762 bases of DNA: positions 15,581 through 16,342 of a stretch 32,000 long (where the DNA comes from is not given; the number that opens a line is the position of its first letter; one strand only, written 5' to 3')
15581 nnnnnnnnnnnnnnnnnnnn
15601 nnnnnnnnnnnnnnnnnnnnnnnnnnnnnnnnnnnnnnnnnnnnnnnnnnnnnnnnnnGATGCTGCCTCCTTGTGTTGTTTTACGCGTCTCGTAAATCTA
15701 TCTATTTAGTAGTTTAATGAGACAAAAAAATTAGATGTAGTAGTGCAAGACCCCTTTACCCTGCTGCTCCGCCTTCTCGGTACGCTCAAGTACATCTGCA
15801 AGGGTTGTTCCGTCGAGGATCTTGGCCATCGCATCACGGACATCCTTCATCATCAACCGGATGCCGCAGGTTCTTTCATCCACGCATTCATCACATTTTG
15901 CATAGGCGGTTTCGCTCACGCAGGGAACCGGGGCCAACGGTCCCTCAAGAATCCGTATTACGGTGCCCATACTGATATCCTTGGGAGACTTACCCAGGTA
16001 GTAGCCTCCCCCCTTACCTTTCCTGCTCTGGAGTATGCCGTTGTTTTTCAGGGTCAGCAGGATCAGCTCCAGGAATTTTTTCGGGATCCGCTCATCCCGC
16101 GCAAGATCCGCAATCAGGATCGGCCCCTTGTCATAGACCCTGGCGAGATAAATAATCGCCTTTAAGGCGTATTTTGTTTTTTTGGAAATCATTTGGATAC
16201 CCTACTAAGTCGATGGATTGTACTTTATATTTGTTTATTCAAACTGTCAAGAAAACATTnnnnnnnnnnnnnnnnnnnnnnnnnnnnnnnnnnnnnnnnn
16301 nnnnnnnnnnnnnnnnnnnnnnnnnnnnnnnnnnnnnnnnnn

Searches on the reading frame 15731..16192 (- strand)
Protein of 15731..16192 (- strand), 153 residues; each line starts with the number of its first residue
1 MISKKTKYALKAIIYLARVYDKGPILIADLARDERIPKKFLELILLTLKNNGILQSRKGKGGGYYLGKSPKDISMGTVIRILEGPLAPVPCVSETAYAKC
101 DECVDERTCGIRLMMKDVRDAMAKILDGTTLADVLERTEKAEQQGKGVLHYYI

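Call 14: search_protein_families(library=pfam, proteins=[window:15731-16192:-])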
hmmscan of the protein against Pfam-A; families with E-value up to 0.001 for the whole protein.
window:15731-16192:- (153 aa): 1 family
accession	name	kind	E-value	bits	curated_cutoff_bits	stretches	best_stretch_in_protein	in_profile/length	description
PF02082.26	Rrf2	-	1.7e-36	125.7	30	1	2-136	1-131/132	Iron-dependent Transcriptional regulator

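Call 61: search_protein_families(library=ncbifam, proteins=[window:15731-16192:-], max_evalue=0.00001)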
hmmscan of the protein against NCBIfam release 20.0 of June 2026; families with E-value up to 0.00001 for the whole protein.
window:15731-16192:- (153 aa): 7 families
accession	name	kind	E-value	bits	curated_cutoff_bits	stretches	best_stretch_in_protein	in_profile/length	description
TIGR00738.1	rrf2_super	superfamily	7.3e-34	116.5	73.3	1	2-135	3-131/132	Rrf2 family transcriptional regulator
NF047409.1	Cys_reg_CymR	equivalog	1.9e-26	92.8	195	1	2-145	3-134/139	cysteine metabolism transcriptional regulator CymR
TIGR02010.1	IscR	equivalog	5.1e-18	65.2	207.55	1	2-139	3-134/135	Fe-S cluster assembly transcriptional regulator IscR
NF008110.0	PRK10857.1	equivalog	7.5e-16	58.3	275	1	3-139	4-134/164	Fe-S cluster assembly transcriptional regulator IscR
NF008886.0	PRK11920.1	equivalog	8.9e-15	54.7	193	1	2-139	3-135/153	iron-responsive transcriptional regulator RirA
TIGR02944.1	suf_reg_Xantho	equivalog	1.7e-13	51.1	110.65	1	2-134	4-130/130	SUF system Fe-S cluster assembly regulator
NF008240.0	PRK11014.1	equivalog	3.5e-13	49.8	182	1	5-138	6-131/141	nitric oxide-sensing transcriptional repressor NsrR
